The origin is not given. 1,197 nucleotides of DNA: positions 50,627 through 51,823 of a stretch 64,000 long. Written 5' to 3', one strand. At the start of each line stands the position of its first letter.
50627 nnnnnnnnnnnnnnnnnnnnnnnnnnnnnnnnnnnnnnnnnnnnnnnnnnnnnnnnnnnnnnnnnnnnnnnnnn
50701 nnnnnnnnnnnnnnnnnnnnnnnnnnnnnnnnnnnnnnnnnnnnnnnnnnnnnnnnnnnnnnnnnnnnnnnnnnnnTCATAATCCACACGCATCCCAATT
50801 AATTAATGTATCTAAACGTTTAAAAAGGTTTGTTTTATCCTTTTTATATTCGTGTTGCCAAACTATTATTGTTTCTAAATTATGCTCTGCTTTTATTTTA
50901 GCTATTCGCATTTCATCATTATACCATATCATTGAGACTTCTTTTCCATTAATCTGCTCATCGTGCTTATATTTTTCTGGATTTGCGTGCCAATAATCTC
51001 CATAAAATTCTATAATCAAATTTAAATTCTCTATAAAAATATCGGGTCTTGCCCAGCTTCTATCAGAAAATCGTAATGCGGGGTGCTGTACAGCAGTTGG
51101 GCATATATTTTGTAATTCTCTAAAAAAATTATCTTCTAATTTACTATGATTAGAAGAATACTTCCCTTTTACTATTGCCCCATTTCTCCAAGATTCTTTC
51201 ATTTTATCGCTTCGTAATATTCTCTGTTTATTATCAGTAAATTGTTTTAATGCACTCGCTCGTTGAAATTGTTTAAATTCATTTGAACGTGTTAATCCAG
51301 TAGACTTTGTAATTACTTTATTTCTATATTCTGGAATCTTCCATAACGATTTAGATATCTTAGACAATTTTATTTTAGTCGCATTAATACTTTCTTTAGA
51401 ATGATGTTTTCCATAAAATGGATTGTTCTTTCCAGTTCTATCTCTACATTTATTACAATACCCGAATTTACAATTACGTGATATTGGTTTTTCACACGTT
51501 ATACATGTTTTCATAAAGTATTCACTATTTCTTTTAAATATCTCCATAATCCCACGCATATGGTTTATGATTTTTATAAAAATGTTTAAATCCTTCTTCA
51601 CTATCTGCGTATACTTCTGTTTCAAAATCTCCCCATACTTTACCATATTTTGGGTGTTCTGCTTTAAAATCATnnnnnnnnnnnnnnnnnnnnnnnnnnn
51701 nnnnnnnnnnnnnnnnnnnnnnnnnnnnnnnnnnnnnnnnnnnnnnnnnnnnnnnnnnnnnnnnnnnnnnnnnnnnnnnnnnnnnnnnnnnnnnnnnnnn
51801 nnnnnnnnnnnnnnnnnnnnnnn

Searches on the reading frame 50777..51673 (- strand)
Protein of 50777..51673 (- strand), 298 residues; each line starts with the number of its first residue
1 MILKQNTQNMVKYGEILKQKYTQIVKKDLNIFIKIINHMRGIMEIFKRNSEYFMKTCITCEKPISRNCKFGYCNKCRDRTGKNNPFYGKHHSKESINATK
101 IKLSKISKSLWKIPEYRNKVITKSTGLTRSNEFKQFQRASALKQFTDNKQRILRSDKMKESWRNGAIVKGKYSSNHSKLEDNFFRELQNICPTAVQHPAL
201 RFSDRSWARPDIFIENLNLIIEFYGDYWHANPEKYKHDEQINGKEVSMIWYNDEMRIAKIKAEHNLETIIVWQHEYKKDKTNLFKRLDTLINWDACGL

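Call 87: search_protein_families(library=pfam, proteins=[window:50777-51673:-], max_evalue=0.01)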
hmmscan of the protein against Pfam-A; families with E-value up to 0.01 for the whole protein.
window:50777-51673:- (298 aa): 2 families
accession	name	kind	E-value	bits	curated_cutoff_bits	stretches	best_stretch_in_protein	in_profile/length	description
PF07460.16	NUMOD3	-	3.4e-05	24.1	20.4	1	79-96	16-33/37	NUMOD3 motif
PF22635.1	I-TevI_ZnF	-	0.00078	19.7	27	1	73-88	16-31/31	Intron-associated endonuclease 1 zinc finger domain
